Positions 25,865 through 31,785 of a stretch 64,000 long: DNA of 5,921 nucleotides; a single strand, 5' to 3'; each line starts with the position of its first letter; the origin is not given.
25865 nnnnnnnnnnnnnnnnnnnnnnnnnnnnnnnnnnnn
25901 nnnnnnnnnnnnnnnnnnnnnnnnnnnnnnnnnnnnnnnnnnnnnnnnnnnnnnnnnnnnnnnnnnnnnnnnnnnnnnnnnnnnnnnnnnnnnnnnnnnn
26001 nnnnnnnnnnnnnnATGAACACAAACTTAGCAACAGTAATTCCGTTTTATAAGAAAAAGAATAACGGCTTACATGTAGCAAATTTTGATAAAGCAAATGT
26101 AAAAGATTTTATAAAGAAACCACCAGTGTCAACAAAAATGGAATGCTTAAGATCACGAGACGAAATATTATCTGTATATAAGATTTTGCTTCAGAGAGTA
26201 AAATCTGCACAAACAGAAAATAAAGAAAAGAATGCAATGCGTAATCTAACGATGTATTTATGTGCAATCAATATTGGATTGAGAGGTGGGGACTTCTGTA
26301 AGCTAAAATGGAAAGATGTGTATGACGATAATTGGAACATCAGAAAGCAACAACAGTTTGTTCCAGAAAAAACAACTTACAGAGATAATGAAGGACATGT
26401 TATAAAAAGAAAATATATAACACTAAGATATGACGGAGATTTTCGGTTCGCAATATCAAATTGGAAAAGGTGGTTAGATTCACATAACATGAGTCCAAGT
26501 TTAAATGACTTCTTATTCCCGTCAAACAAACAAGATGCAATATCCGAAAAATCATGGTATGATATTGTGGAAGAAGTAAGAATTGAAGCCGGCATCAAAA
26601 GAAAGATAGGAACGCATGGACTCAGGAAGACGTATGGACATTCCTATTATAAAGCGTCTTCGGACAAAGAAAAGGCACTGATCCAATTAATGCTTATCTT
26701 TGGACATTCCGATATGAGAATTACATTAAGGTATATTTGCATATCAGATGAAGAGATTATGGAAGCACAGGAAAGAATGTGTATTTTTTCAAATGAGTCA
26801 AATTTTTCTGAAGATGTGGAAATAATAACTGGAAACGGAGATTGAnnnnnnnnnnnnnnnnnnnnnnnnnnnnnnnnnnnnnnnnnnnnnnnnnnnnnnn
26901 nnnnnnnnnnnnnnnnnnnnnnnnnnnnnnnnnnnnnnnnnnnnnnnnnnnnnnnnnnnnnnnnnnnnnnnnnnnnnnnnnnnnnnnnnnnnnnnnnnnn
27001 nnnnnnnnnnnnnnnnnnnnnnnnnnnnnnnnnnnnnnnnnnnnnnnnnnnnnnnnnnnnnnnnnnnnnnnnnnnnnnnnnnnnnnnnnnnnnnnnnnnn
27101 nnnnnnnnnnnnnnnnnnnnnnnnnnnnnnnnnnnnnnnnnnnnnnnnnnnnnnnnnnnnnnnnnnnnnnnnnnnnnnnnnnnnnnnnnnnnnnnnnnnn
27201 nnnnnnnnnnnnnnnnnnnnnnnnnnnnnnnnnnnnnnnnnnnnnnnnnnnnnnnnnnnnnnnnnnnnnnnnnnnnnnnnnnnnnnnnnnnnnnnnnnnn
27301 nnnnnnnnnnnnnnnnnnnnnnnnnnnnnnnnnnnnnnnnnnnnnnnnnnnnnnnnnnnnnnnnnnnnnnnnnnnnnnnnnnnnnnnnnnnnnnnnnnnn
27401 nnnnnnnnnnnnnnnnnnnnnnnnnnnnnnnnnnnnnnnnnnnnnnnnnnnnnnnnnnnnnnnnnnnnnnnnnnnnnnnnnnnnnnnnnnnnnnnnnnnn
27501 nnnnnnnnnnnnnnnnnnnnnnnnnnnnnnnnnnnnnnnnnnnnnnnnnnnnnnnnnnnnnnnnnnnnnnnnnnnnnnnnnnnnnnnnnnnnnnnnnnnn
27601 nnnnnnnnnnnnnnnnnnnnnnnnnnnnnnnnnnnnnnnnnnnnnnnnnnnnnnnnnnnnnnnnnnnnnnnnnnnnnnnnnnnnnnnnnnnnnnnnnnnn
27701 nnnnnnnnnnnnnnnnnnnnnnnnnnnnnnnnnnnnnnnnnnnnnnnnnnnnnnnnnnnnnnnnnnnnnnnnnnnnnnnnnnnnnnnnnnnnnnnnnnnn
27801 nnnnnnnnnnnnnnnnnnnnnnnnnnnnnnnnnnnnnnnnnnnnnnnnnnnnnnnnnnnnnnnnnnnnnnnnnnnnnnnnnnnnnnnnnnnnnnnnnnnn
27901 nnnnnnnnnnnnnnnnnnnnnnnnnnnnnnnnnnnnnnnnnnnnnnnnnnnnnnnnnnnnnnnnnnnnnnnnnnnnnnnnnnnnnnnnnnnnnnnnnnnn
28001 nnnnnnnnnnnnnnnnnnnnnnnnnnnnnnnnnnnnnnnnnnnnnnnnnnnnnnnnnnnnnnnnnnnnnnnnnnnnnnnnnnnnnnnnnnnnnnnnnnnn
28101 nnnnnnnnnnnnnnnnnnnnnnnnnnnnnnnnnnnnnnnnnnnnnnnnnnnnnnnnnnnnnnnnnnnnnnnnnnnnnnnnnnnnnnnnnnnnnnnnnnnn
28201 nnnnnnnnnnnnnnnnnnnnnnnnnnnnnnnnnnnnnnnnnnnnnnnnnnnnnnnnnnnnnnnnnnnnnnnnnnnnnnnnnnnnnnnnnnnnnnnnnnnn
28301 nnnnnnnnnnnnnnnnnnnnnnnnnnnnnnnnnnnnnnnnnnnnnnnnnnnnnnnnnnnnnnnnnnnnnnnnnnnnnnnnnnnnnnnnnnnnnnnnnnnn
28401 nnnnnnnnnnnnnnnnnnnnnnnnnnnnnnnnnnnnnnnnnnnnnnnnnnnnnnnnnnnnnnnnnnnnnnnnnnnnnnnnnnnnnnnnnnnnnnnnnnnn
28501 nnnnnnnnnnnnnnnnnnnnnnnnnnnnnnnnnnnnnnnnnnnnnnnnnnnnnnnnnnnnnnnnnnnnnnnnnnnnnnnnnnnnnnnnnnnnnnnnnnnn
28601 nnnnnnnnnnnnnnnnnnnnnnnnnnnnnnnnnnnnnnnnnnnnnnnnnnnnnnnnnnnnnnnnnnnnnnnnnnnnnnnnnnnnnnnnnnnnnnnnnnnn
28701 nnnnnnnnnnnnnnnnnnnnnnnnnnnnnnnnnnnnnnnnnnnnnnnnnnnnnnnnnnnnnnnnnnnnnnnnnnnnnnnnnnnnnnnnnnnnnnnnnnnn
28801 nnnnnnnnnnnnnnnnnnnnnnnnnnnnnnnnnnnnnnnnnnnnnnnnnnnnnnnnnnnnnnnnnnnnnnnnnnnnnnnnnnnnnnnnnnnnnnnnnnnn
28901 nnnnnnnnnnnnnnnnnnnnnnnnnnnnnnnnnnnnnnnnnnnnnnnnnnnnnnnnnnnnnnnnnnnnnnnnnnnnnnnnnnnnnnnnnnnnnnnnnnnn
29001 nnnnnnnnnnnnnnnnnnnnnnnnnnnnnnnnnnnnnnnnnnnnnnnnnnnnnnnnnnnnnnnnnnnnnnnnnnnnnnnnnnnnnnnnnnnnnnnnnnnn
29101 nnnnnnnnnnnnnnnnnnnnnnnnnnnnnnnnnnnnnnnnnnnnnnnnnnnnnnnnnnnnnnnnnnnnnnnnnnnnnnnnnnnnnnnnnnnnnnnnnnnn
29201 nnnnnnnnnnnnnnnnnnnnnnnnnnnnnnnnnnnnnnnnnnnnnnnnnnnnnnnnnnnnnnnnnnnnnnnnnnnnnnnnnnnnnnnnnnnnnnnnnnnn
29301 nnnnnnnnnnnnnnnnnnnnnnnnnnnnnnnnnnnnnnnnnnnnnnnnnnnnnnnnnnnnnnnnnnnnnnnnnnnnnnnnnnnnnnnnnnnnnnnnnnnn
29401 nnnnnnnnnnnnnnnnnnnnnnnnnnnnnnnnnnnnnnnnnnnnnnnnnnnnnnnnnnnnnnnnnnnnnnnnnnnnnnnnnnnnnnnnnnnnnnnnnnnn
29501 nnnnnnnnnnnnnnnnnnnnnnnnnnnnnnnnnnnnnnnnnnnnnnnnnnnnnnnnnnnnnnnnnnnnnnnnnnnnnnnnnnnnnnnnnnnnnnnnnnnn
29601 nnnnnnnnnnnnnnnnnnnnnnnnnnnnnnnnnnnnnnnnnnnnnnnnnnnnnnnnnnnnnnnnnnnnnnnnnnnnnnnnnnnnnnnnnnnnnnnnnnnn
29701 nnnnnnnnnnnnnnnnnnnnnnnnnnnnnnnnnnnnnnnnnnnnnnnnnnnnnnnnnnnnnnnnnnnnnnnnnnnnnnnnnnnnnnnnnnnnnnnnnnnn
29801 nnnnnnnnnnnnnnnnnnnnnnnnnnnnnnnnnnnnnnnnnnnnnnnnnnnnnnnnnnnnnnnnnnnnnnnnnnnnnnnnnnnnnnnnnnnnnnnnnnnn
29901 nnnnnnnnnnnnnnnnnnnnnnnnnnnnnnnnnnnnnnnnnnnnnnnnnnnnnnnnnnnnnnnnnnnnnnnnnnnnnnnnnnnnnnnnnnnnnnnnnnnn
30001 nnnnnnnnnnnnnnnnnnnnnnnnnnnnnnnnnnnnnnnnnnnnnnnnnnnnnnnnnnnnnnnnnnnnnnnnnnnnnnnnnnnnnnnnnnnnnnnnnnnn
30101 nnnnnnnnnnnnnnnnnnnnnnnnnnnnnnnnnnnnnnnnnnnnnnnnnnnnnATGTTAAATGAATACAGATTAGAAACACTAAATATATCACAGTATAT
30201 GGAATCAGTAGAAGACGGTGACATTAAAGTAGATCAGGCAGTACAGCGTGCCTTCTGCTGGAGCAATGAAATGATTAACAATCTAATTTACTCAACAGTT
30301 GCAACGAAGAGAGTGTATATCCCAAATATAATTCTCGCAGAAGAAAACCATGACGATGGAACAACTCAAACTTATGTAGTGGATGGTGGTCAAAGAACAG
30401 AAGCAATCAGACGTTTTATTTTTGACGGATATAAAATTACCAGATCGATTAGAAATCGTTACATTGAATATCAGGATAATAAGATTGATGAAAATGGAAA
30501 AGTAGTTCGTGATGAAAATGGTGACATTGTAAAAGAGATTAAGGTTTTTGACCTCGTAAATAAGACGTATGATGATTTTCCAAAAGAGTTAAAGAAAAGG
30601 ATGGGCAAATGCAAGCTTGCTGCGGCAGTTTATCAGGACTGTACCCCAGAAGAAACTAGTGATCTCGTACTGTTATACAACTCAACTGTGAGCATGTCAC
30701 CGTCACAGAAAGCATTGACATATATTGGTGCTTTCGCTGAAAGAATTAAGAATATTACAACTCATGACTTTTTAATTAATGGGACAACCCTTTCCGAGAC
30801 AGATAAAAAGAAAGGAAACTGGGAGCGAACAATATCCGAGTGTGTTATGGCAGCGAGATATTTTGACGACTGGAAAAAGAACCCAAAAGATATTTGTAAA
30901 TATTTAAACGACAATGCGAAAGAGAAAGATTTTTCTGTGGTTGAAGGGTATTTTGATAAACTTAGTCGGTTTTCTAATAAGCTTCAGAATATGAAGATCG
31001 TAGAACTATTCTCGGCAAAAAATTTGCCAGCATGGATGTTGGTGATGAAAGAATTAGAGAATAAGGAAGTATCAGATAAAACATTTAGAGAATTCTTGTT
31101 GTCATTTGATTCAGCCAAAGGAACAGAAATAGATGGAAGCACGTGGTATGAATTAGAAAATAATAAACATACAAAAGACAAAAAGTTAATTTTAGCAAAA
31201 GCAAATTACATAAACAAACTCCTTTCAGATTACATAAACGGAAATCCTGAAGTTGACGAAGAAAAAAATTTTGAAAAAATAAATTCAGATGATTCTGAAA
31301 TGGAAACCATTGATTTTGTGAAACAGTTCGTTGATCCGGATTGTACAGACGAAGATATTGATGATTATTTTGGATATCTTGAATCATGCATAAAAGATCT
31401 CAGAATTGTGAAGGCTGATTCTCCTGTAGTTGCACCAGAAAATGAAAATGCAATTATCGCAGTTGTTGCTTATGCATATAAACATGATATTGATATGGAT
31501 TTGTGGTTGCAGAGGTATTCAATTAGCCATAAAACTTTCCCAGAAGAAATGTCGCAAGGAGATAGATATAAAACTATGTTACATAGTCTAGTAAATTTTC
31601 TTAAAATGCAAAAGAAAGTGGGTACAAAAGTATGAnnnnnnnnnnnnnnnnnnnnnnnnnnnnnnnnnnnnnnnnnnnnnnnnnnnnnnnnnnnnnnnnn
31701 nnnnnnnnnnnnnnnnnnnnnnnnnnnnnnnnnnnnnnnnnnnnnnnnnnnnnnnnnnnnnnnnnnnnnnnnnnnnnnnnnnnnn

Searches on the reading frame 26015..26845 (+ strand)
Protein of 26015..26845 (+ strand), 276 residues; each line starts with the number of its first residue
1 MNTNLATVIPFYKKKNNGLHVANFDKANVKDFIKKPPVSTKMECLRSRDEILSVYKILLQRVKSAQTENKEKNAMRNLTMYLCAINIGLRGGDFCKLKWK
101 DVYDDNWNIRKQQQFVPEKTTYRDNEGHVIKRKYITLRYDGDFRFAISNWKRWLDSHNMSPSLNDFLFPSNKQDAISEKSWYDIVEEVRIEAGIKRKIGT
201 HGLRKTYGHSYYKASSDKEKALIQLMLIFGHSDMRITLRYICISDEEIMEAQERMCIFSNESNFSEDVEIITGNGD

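Call 90: search_protein_families(library=pfam, proteins=[window:26015-26845:+], max_evalue=0.001)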
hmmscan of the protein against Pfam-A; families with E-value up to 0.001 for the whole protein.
window:26015-26845:+ (276 aa): 1 family
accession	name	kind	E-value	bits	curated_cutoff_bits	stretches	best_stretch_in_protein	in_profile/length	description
PF00589.27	Phage_integrase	-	5.9e-17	62.4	27.1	1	68-245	15-170/172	Phage integrase family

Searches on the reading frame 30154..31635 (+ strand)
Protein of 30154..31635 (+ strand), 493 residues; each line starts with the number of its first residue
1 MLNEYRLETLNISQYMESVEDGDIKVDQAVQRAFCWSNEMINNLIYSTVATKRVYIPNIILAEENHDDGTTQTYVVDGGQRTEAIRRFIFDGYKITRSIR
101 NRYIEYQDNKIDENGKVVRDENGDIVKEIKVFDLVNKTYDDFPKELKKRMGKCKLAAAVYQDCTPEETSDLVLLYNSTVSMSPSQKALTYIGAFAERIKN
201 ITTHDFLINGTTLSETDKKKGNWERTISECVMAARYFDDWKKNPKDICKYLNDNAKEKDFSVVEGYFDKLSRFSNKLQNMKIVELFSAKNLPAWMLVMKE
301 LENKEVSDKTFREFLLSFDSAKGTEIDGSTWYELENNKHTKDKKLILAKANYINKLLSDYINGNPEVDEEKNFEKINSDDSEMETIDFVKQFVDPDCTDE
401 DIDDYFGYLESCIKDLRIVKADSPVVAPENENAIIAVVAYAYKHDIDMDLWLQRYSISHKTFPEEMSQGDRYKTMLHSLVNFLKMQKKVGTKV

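Call 90: search_protein_families(library=pfam, proteins=[window:30154-31635:+], max_evalue=0.001)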
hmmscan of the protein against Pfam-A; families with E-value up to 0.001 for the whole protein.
window:30154-31635:+ (493 aa): 1 family
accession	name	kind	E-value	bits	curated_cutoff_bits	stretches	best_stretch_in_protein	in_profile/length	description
PF03235.19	GmrSD_N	-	1e-10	42.5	33.2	1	28-162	15-151/199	GmrSD restriction endonuclease, N-terminal domain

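Call 100: search_protein_families(library=padloc, proteins=[window:30154-31635:+], max_evalue=0.001)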
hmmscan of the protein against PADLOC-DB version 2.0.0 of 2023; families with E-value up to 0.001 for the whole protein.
window:30154-31635:+ (493 aa): 1 family
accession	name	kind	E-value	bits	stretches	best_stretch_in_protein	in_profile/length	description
PDLC03877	NsnA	-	5.2e-12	43.7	1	6-178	47-186/385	-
